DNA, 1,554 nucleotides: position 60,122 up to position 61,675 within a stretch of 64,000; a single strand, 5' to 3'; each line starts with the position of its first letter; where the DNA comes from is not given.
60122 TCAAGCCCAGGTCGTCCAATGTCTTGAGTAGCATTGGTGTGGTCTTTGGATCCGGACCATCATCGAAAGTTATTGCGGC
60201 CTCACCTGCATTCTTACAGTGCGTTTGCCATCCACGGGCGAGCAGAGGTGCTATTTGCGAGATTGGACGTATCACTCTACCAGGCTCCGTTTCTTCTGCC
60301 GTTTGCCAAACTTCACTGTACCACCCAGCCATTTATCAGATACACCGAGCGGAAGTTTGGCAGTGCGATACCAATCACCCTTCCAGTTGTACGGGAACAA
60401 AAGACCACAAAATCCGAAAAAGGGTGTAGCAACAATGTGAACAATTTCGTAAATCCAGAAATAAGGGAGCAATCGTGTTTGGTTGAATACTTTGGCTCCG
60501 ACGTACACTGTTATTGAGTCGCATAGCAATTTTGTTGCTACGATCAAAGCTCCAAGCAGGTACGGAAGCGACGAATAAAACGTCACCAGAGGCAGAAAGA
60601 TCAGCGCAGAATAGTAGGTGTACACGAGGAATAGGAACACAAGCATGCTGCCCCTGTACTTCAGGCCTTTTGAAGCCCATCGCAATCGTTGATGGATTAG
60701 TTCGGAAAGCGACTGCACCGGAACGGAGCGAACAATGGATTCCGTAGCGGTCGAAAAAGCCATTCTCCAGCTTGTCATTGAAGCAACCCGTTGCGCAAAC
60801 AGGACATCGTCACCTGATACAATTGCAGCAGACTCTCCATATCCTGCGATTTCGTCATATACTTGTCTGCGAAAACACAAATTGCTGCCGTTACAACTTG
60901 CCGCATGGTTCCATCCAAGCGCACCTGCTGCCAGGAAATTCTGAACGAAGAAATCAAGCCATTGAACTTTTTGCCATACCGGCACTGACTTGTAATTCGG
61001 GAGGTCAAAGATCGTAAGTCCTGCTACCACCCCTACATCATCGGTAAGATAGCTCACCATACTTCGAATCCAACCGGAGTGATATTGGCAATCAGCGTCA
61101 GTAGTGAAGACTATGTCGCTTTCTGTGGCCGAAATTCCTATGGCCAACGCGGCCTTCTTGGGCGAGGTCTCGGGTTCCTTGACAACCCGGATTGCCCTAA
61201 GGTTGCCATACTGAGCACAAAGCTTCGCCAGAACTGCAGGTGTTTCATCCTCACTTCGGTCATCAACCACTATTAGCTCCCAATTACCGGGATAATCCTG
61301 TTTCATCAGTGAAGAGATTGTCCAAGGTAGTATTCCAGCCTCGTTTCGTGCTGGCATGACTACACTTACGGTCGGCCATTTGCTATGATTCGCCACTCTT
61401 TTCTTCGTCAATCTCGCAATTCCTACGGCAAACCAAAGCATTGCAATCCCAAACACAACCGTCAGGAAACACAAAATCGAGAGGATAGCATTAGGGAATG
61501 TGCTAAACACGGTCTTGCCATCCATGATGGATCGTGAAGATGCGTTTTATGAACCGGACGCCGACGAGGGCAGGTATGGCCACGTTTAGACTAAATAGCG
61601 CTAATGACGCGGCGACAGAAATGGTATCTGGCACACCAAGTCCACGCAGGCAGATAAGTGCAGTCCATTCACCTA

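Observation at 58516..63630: Convergent operon of three tandem processive GT2 synthases with a CE4 deacetylase and a UPF0104 flippase-like protein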

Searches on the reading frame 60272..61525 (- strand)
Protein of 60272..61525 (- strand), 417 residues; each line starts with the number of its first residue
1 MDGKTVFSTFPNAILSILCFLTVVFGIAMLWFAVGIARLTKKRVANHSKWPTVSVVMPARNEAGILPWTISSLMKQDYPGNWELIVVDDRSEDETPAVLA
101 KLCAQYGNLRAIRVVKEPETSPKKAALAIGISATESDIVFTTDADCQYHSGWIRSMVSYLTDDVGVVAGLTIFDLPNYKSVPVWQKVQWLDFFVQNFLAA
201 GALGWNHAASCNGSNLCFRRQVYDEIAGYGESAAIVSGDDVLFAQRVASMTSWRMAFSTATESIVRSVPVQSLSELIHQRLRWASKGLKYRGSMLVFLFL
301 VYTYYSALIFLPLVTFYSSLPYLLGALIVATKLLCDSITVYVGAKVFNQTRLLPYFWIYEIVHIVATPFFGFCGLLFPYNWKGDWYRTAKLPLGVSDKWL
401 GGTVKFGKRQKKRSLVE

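Call 5: search_protein_families(library=pfam, proteins=[window:60272-61525:-], max_evalue=0.01)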
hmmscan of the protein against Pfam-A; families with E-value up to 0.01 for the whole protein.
window:60272-61525:- (417 aa): 6 families
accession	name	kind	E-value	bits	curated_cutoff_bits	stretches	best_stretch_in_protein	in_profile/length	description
PF00535.33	Glycos_transf_2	-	2.6e-26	93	23.3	1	54-223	1-164/168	Glycosyl transferase family 2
PF13641.12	Glyco_tranf_2_3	-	1.3e-24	88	27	1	51-284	1-228/230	Glycosyltransferase like family 2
PF13506.12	Glyco_transf_21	-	1.1e-12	48.3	21.7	1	117-284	12-173/174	Glycosyl transferase family 21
PF13632.12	Glyco_trans_2_3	-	3.7e-06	27.3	27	1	142-327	5-191/198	Glycosyl transferase family group 2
PF10111.15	Glyco_tranf_2_2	-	5e-06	26.7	27.3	1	54-243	1-195/276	Glycosyltransferase like family 2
PF13704.12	Glyco_tranf_2_4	-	0.007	17.3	27.5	0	60-145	1-81/98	Glycosyl transferase family 2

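Call 6: search_protein_families(library=ncbifam, proteins=[window:60272-61525:-], max_evalue=0.01)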
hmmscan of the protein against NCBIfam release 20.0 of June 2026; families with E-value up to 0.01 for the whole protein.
window:60272-61525:- (417 aa): 25 families
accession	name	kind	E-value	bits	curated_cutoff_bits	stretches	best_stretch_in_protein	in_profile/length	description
TIGR03469.1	HpnB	hypoth_equivalog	2e-24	86.4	379.25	1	13-298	5-295/386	hopene-associated glycosyltransferase HpnB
TIGR03472.1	HpnI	equivalog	1.8e-20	73.1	310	1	14-318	3-300/373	bacteriohopanetetrol glucosamine biosynthesis glycosyltransferase HpnI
TIGR03965.1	mycofact_glyco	equivalog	1e-19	70.7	280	1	39-284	62-297/467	mycofactocin biosynthesis glycosyltransferase MftF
TIGR03937.1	PgaC_IcaA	equivalog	1.1e-18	67.5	422.3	1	20-288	14-271/407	poly-beta-1,6-N-acetyl-D-glucosamine synthase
NF041875.1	EPS_EpsD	equivalog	2.4e-16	60.1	370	1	53-260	1-201/325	exopolysaccharide biosynthesis glycosyltransferase EpsD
TIGR04242.1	nodulat_NodC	equivalog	3.6e-14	52.5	550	1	15-298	11-293/395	chitooligosaccharide synthase NodC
NF045692.1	OglycostaseCruG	equivalog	2.4e-13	49.8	600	1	39-260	29-250/386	2'-O-glycosyltransferase CruG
TIGR03111.1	glyc2_xrt_Gpos1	hypoth_equivalog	8.8e-13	47.8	363.95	1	29-285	27-284/439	TIGR03111 family XrtG-associated glycosyltransferase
NF010496.0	PRK13915.1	equivalog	5.4e-11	42.1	262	1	42-161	22-143/307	glucosyl-3-phosphoglycerate synthase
TIGR04283.1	glyco_like_mftF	equivalog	5.4e-10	39.2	182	1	53-256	1-178/221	TIGR04283 family arsenosugar biosynthesis glycosyltransferase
NF047683.1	TeichurnBiosyTuaG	equivalog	1.1e-09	38.3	400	1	49-159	4-110/252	teichuronic acid biosynthesis protein TuaG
NF038299.1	EPS_HpsN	equivalog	1.9e-09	36.9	425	1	51-176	1-123/317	hormogonium polysaccharide biosynthesis glycosyltransferase HpsN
TIGR03030.1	CelA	equivalog_domain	1.1e-08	33.6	699.1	1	11-90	86-172/714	UDP-forming cellulose synthase catalytic subunit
NF007986.1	PRK10714.1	equivalog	1.5e-08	34.1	529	1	52-168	7-123/316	undecaprenyl-phosphate 4-deoxy-4-formamido-L-arabinose transferase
NF041394.1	GtaseAglG_Halo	equivalog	5.3e-08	32.5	440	1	69-245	21-189/304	glucosyl-dolichyl phosphate glucuronosyltransferase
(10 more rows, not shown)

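Call 7: find_encoding_contigs(protein=window:60272-61525:-, flank=10000, max_places=6)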
Protein window:60272-61525:- (417 aa): no gene with exactly this product is on record in the collection.

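Call 8: search_solved_structures(query=window:60272-61525:-, max_evalue=0.01)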
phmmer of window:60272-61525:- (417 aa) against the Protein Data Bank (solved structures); distinct sequences matched with E-value up to 0.01: 30.
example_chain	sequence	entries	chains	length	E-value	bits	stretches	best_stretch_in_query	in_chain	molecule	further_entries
6yv7_A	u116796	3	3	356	1.5e-11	47.2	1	25-253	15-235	Glycosyl transferase, family 2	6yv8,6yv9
6yv7_B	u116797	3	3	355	1.6e-11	47.2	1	25-253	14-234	Glycosyl transferase, family 2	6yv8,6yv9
26qs_A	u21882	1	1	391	5.7e-11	45.3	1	32-286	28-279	Ceramide glucosyltransferase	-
26qf_A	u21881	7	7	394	5.8e-11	45.3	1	32-286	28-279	Ceramide glucosyltransferase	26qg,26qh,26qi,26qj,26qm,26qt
8vh7_A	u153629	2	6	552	5.1e-07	32.3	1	47-161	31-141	Heparosan synthase B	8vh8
8viw_A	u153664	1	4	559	5.2e-07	32.2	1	47-161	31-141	Heparosan synthase B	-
9bhc_C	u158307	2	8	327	1.4e-06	30.9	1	52-162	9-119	Undecaprenyl-phosphate 4-deoxy-4-formamido-L-arabinose transferase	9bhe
8vxh_A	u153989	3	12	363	1.7e-06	30.6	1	52-162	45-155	Undecaprenyl-phosphate 4-deoxy-4-formamido-L-arabinose transferase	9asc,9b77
2z87_A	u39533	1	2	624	2.3e-06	30.2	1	53-166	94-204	Chondroitin synthase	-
2z86_A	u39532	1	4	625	2.3e-06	30.1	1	53-166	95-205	Chondroitin synthase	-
6p61_A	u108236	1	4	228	3.4e-06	29.6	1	48-161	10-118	Glycosyltransferase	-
6pxu_A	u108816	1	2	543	3.3e-05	26.3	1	40-167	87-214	Polypeptide N-acetylgalactosaminyltransferase 12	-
5nqa_A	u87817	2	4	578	0.00017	23.9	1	42-167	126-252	Polypeptide N-acetylgalactosaminyltransferase 4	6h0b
6h1j_A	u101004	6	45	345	0.00028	23.2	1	51-160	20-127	Probable ss-1,3-N-acetylglucosaminyltransferase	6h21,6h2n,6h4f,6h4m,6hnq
6s22_A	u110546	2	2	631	0.00093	21.5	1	50-168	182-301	Polypeptide N-acetylgalactosaminyltransferase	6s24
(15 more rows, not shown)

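Call 9: find_homologous_proteins(query=window:60272-61525:-, max_evalue=1e-10)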
Query window:60272-61525:- (417 aa): 453 proteins with E <= 1e-10 among 8000 candidates; the best 120 are listed.
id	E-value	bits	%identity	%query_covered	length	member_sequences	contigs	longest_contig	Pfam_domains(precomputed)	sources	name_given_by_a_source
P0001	2.2e-278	941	100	99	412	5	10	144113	PF13632.13,PF10111.15,PF13506.14,PF13641.13,PF00535.33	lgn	-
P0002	2.5e-182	625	65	99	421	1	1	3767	PF13632.13,PF13506.14,PF13641.13,PF00535.33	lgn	-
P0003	4.1e-171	588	62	96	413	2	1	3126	PF13632.13,PF13506.14,PF13641.13,PF00535.33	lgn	-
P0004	1.2e-169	583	61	97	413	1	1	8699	PF13632.13,PF10111.15,PF13506.14,PF13641.13,PF00535.33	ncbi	-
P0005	6.8e-169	580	61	97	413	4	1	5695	PF13632.13,PF13506.14,PF13641.13,PF00535.33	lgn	-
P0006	2.0e-166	572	63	92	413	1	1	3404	PF13632.13,PF13506.14,PF13641.13,PF00535.33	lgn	-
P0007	5.3e-164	564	61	95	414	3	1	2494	PF13506.14,PF13641.13,PF00535.33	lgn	-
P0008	2.1e-163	562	59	97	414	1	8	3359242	PF13506.14,PF13641.13,PF00535.33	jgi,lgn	jgi:cellulose synthase/poly-beta-1,6-N-acetylglucosamine synthase-like glycosyltransferase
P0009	3.0e-163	562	62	91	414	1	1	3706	PF13632.13,PF13506.14,PF13641.13,PF00535.33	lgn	-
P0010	3.7e-163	562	59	98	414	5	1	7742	PF13632.13,PF10111.15,PF13506.14,PF13641.13,PF00535.33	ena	-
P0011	1.5e-162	560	57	100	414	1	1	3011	PF13632.13,PF13506.14,PF13641.13,PF00535.33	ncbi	-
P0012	2.3e-161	556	60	93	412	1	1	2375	PF13632.13,PF10111.15,PF13506.14,PF13641.13,PF00535.33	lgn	-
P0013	4.1e-161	555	58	98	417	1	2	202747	PF13632.13,PF13506.14,PF13641.13,PF00535.33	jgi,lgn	-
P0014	9.6e-161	554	60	95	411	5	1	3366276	PF13506.14,PF13641.13,PF00535.33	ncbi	-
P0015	4.9e-160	551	59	93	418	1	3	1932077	PF13632.13,PF13506.14,PF13641.13,PF00535.33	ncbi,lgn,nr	ncbi:MAG: glycosyltransferase [Calditrichaeota bacterium]|nr:glycosyltransferase [Calditrichota bact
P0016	2.1e-158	546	63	87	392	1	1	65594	PF13632.13,PF13506.14,PF13641.13,PF00535.33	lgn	-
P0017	7.7e-158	544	61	94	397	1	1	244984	PF13632.13,PF13506.14,PF13641.13,PF00535.33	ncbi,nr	ncbi:MAG: glycosyltransferase [bacterium]|nr:glycosyltransferase [bacterium]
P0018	8.9e-155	534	58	95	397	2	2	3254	PF13632.13,PF10111.15,PF13506.14,PF13641.13,PF00535.33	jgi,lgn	-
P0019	4.8e-151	522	59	91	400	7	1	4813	PF13632.13,PF13506.14,PF13641.13,PF00535.33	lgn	-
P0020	2.1e-145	503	55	95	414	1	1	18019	PF13632.13,PF13506.14,PF13641.13,PF00535.33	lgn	-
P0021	1.2e-139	484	56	91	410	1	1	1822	PF13632.13,PF13506.14,PF13641.13,PF00535.33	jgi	-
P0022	3.7e-139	482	57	87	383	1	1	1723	PF13632.13,PF13506.14,PF13641.13,PF00535.33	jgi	jgi:cellulose synthase/poly-beta-1,6-N-acetylglucosamine synthase-like glycosyltransferase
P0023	4.3e-136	472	55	92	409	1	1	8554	PF13632.13,PF13506.14,PF13641.13,PF00535.33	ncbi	-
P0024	6.4e-135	469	53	94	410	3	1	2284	PF13632.13,PF13506.14,PF13641.13,PF00535.33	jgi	jgi:cellulose synthase/poly-beta-1,6-N-acetylglucosamine synthase-like glycosyltransferase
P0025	3.1e-134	466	54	94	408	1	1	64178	PF13632.13,PF13506.14,PF13641.13,PF00535.33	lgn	-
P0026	2.4e-133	463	54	91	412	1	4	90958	PF13632.13,PF13506.14,PF13641.13,PF00535.33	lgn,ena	-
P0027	5.2e-133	462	56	90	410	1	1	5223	PF13632.13,PF13506.14,PF13641.13,PF00535.33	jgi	jgi:cellulose synthase/poly-beta-1,6-N-acetylglucosamine synthase-like glycosyltransferase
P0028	1.4e-132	461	55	91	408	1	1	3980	PF13632.13,PF10111.15,PF13506.14,PF13641.13,PF00535.33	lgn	-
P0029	4.6e-132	459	54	91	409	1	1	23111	PF13506.14,PF13641.13,PF00535.33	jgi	jgi:cellulose synthase/poly-beta-1,6-N-acetylglucosamine synthase-like glycosyltransferase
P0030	5.3e-132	459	52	93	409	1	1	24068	PF13632.13,PF13506.14,PF13641.13,PF00535.33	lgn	-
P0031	7.3e-132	458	54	91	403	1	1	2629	PF13506.14,PF13641.13,PF00535.33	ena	-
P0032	9.8e-132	458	54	93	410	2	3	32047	PF13632.13,PF13506.14,PF13641.13,PF00535.33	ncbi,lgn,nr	ncbi:glycosyltransferase [bacterium]|nr:glycosyltransferase [bacterium] MBU1636325.1 glycosyltransfe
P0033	5.2e-131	456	54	88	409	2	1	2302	PF13506.14,PF13641.13,PF00535.33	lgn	-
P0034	5.9e-131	455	55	86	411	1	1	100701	PF13506.14,PF13641.13,PF00535.33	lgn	-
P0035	1.1e-129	451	54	90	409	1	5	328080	PF13632.13,PF13506.14,PF13641.13,PF00535.33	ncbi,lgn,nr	ncbi:glycosyltransferase [candidate division KSB1 bacterium]|nr:glycosyltransferase [candidate divis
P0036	1.2e-129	451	52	91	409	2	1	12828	PF13506.14,PF13641.13,PF00535.33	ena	-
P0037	1.6e-129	451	55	87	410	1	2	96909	PF13632.13,PF13506.14,PF13641.13,PF00535.33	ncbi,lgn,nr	ncbi:glycosyltransferase [bacterium]|nr:glycosyltransferase [bacterium] MBU1983749.1 glycosyltransfe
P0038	1.9e-129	451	53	91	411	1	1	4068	PF13632.13,PF10111.15,PF13506.14,PF13641.13,PF00535.33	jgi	jgi:cellulose synthase/poly-beta-1,6-N-acetylglucosamine synthase-like glycosyltransferase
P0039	8.6e-129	448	54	90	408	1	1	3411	PF13632.13,PF10111.15,PF13506.14,PF13641.13,PF00535.33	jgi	jgi:cellulose synthase/poly-beta-1,6-N-acetylglucosamine synthase-like glycosyltransferase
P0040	2.1e-128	447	51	93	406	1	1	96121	PF13632.13,PF13506.14,PF13641.13,PF00535.33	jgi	jgi:cellulose synthase/poly-beta-1,6-N-acetylglucosamine synthase-like glycosyltransferase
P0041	2.2e-128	447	54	90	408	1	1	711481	PF13632.13,PF13506.14,PF13641.13,PF00535.33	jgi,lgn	jgi:cellulose synthase/poly-beta-1,6-N-acetylglucosamine synthase-like glycosyltransferase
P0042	4.5e-128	446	52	90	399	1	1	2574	PF13506.14,PF13641.13,PF00535.33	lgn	-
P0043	1.1e-127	445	53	91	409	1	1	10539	PF13506.14,PF13641.13,PF00535.33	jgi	jgi:cellulose synthase/poly-beta-1,6-N-acetylglucosamine synthase-like glycosyltransferase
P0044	2.4e-127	444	53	91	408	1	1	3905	PF10111.15,PF13506.14,PF13641.13,PF00535.33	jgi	jgi:cellulose synthase/poly-beta-1,6-N-acetylglucosamine synthase-like glycosyltransferase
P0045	2.8e-127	443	52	93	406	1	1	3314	PF13632.13,PF13506.14,PF13641.13,PF00535.33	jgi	jgi:cellulose synthase/poly-beta-1,6-N-acetylglucosamine synthase-like glycosyltransferase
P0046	4.1e-127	443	54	88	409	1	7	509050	PF13632.13,PF13506.14,PF13641.13,PF00535.33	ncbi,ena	-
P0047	7.4e-127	442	52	91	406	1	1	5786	PF13632.13,PF13506.14,PF13641.13,PF00535.33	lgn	-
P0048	8.4e-127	442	53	91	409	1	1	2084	PF13632.13,PF13506.14,PF13641.13,PF00535.33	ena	-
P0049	1.6e-126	441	50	92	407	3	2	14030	PF13632.13,PF13506.14,PF13641.13,PF00535.33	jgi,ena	-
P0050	1.7e-126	441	53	89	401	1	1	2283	PF13632.13,PF13506.14,PF13641.13,PF00535.33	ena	-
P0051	4.1e-126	440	55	85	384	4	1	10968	PF13632.13,PF13506.14,PF13641.13,PF00535.33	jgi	jgi:cellulose synthase/poly-beta-1,6-N-acetylglucosamine synthase-like glycosyltransferase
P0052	4.2e-126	439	52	94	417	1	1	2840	PF13632.13,PF10111.15,PF13506.14,PF13641.13,PF00535.33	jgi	jgi:cellulose synthase/poly-beta-1,6-N-acetylglucosamine synthase-like glycosyltransferase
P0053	5.7e-126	439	54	88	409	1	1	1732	PF13632.13,PF13506.14,PF13641.13,PF00535.33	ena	-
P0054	1.4e-125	438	51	92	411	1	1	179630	PF13506.14,PF13641.13,PF00535.33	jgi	-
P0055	1.8e-125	437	52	91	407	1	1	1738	PF13632.13,PF13506.14,PF13641.13,PF00535.33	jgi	jgi:cellulose synthase/poly-beta-1,6-N-acetylglucosamine synthase-like glycosyltransferase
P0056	6.0e-125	436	50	93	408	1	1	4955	PF13632.13,PF13506.14,PF13641.13,PF00535.33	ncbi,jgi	jgi:cellulose synthase/poly-beta-1,6-N-acetylglucosamine synthase-like glycosyltransferase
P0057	4.8e-124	433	52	90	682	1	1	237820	PF13506.14,PF13641.13,PF03706.19,PF00535.33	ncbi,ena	-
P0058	7.6e-124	432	50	91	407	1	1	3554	PF13632.13,PF13506.14,PF13641.13,PF00535.33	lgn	-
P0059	1.5e-123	431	51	91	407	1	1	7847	PF13632.13,PF13506.14,PF13641.13,PF00535.33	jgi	jgi:cellulose synthase/poly-beta-1,6-N-acetylglucosamine synthase-like glycosyltransferase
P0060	4.1e-123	430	50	93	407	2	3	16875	PF13632.13,PF13506.14,PF13641.13,PF00535.33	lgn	-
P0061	6.8e-123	429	49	90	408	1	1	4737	PF13632.13,PF13506.14,PF13641.13,PF00535.33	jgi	jgi:cellulose synthase/poly-beta-1,6-N-acetylglucosamine synthase-like glycosyltransferase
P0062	4.9e-122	426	52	93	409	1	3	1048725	PF13632.13,PF13506.14,PF13641.13,PF00535.33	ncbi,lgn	-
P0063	2.0e-121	424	52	85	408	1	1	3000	PF13632.13,PF13506.14,PF13641.13,PF00535.33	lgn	-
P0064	2.4e-121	424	50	91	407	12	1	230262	PF13632.13,PF13506.14,PF13641.13,PF00535.33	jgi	jgi:cellulose synthase/poly-beta-1,6-N-acetylglucosamine synthase-like glycosyltransferase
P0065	9.9e-121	422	50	91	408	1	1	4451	PF13632.13,PF10111.15,PF13506.14,PF13641.13,PF00535.33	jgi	jgi:cellulose synthase/poly-beta-1,6-N-acetylglucosamine synthase-like glycosyltransferase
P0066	1.0e-120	422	50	92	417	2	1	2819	PF13632.13,PF13506.14,PF13641.13,PF00535.33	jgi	-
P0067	1.2e-120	422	51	91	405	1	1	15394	PF10111.15,PF13506.14,PF13641.13,PF00535.33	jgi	jgi:cellulose synthase/poly-beta-1,6-N-acetylglucosamine synthase-like glycosyltransferase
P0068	2.3e-120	421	53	90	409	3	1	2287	PF13632.13,PF13506.14,PF13641.13,PF00535.33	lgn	-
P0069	8.9e-119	415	51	91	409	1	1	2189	PF13632.13,PF13506.14,PF13641.13,PF00535.33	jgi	jgi:cellulose synthase/poly-beta-1,6-N-acetylglucosamine synthase-like glycosyltransferase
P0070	7.1e-117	409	50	91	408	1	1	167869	PF13632.13,PF13506.14,PF13641.13,PF00535.33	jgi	jgi:cellulose synthase/poly-beta-1,6-N-acetylglucosamine synthase-like glycosyltransferase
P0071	2.0e-116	408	50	90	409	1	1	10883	PF13632.13,PF13506.14,PF13641.13,PF00535.33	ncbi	ncbi:MAG: glycosyltransferase [bacterium]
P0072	2.8e-116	407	50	91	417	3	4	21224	PF13632.13,PF13506.14,PF13641.13,PF00535.33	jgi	jgi:cellulose synthase/poly-beta-1,6-N-acetylglucosamine synthase-like glycosyltransferase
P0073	4.3e-115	403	51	88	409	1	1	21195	PF13632.13,PF13506.14,PF13641.13,PF00535.33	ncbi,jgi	-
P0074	6.0e-115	403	51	88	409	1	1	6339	PF13632.13,PF13506.14,PF13641.13,PF00535.33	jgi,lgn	-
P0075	7.5e-114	399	50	91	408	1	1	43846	PF13506.14,PF13641.13,PF00535.33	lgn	-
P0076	7.9e-114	399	49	92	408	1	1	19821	PF13632.13,PF13506.14,PF13641.13,PF00535.33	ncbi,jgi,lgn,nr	ncbi:glycosyltransferase [candidate division KSB1 bacterium]|nr:MAG: glycosyltransferase [candidate 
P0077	2.3e-113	397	47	97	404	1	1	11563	PF13632.13,PF13506.14,PF13641.13,PF00535.33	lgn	-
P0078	2.6e-113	397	49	91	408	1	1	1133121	PF13632.13,PF13506.14,PF13641.13,PF00535.33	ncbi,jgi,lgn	ncbi:MAG TPA: glycosyltransferase [bacterium]|jgi:cellulose synthase/poly-beta-1,6-N-acetylglucosami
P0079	3.9e-113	397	47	98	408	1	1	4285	PF13506.14,PF13641.13,PF00535.33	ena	-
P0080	9.2e-112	392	49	90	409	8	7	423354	PF13632.13,PF13506.14,PF13641.13,PF00535.33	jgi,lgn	jgi:cellulose synthase/poly-beta-1,6-N-acetylglucosamine synthase-like glycosyltransferase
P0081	1.2e-111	392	49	91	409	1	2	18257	PF13632.13,PF13506.14,PF13641.13,PF00535.33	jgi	jgi:cellulose synthase/poly-beta-1,6-N-acetylglucosamine synthase-like glycosyltransferase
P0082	1.4e-111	392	49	90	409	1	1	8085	PF13632.13,PF13506.14,PF13641.13,PF00535.33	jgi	jgi:cellulose synthase/poly-beta-1,6-N-acetylglucosamine synthase-like glycosyltransferase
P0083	2.5e-109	384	55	76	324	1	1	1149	PF13632.13,PF13506.14,PF13641.13,PF00535.33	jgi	jgi:cellulose synthase/poly-beta-1,6-N-acetylglucosamine synthase-like glycosyltransferase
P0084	1.9e-107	378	48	91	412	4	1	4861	PF13506.14,PF13641.13,PF00535.33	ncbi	-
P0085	8.1e-100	353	52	74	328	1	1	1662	PF13506.14,PF13641.13,PF00535.33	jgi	jgi:cellulose synthase/poly-beta-1,6-N-acetylglucosamine synthase-like glycosyltransferase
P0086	8.1e-99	350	44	91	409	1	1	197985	PF13632.13,PF10111.15,PF13506.14,PF13641.13,PF00535.33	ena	-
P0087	9.5e-90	320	55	60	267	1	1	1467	PF13632.13,PF13506.14,PF13641.13,PF00535.33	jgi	jgi:cellulose synthase/poly-beta-1,6-N-acetylglucosamine synthase-like glycosyltransferase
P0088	1.5e-82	296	40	86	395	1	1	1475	PF13632.13,PF10111.15,PF13506.14,PF13641.13,PF00535.33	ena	-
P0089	2.5e-82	295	39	92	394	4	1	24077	PF13632.13,PF10111.15,PF13506.14,PF13641.13,PF00535.33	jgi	jgi:cellulose synthase/poly-beta-1,6-N-acetylglucosamine synthase-like glycosyltransferase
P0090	2.9e-81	292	38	92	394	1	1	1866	PF13632.13,PF10111.15,PF13506.14,PF13641.13,PF00535.33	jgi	jgi:cellulose synthase/poly-beta-1,6-N-acetylglucosamine synthase-like glycosyltransferase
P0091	1.3e-80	290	38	88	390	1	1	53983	PF13632.13,PF10111.15,PF13506.14,PF13641.13,PF00535.33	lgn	-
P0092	4.2e-80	288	39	85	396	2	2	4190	PF13632.13,PF10111.15,PF13506.14,PF13641.13,PF00535.33,PF13704.14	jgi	jgi:cellulose synthase/poly-beta-1,6-N-acetylglucosamine synthase-like glycosyltransferase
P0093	5.0e-79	284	40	89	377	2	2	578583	PF13632.13,PF10111.15,PF13506.14,PF13641.13,PF00535.33,PF13704.14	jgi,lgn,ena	-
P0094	2.0e-75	273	38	89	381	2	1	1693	PF13632.13,PF13506.14,PF13641.13,PF00535.33,PF13704.14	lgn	-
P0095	4.4e-75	271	38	91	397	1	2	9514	PF13632.13,PF10111.15,PF13506.14,PF13641.13,PF00535.33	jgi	jgi:cellulose synthase/poly-beta-1,6-N-acetylglucosamine synthase-like glycosyltransferase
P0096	1.8e-71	259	35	86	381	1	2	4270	PF13632.13,PF10111.15,PF13506.14,PF13641.13,PF00535.33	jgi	jgi:cellulose synthase/poly-beta-1,6-N-acetylglucosamine synthase-like glycosyltransferase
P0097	4.9e-71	258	34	90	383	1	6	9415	PF13632.13,PF13506.14,PF13641.13,PF00535.33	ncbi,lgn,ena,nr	ncbi:glycosyltransferase [bacterium]|nr:glycosyltransferase [bacterium]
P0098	1.8e-69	253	37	91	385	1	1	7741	PF13632.13,PF10111.15,PF13506.14,PF13641.13,PF00535.33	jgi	-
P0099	6.5e-69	251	38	92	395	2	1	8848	PF13632.13,PF13506.14,PF13641.13,PF00535.33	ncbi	-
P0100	6.5e-68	248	36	88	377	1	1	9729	PF13632.13,PF10111.15,PF13506.14,PF13641.13,PF00535.33,PF13704.14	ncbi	-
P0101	7.8e-68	248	36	90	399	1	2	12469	PF13632.13,PF13506.14,PF13641.13,PF00535.33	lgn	-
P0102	1.5e-67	247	35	89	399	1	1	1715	PF13632.13,PF13506.14,PF13641.13,PF00535.33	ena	-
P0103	3.0e-66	242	34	89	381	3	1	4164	PF13632.13,PF13506.14,PF13641.13,PF00535.33,PF13704.14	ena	-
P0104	6.5e-66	241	35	86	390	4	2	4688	PF13632.13,PF10111.15,PF13506.14,PF13641.13,PF00535.33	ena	-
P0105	1.1e-65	240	50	57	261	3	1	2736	PF13632.13,PF13506.14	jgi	jgi:biofilm PGA synthesis N-glycosyltransferase PgaC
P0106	1.1e-65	240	36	90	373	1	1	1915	PF13632.13,PF10111.15,PF13506.14,PF13641.13,PF00535.33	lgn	-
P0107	1.2e-65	240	37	83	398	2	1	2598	PF13632.13,PF13506.14,PF13641.13,PF00535.33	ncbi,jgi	-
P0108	2.5e-65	239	36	86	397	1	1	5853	PF13506.14,PF13641.13,PF00535.33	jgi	jgi:cellulose synthase/poly-beta-1,6-N-acetylglucosamine synthase-like glycosyltransferase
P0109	3.6e-65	239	40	69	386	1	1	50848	PF13632.13,PF13506.14,PF13641.13,PF00535.33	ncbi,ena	-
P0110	1.2e-63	234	37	88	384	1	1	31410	PF13632.13,PF10111.15,PF13506.14,PF13641.13,PF00535.33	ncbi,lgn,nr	ncbi:MAG: glycosyltransferase [Ignavibacteriales bacterium]|nr:glycosyltransferase [Ignavibacteriale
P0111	4.6e-63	232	34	90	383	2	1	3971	PF13632.13,PF13506.14,PF13641.13,PF00535.33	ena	-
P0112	2.9e-62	229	36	89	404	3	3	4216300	PF13632.13,PF10111.15,PF13506.14,PF13641.13,PF00535.33,PF13704.14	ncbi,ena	-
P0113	1.1e-61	227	34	89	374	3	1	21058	PF13632.13,PF10111.15,PF13506.14,PF13641.13,PF00535.33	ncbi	-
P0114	3.4e-61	226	34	90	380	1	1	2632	PF13632.13,PF13506.14,PF13641.13,PF00535.33,PF13704.14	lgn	-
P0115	3.7e-61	226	36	84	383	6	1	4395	PF13632.13,PF10111.15,PF13506.14,PF13641.13,PF00535.33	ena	-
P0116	2.0e-60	223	33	90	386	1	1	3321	PF13632.13,PF13506.14,PF13641.13,PF00535.33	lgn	-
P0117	2.1e-60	223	35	90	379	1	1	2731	PF13632.13,PF10111.15,PF13506.14,PF13641.13,PF00535.33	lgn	-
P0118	2.2e-60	223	34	89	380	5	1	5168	PF13632.13,PF10111.15,PF13506.14,PF13641.13,PF00535.33,PF13704.14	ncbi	ncbi:MAG: glycosyltransferase [Bacteroidota bacterium]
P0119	2.4e-60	223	36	90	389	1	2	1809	PF13632.13,PF13506.14,PF13641.13,PF00535.33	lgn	-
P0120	5.3e-60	222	34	85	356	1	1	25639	PF13632.13,PF10111.15,PF13506.14,PF13641.13,PF00535.33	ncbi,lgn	-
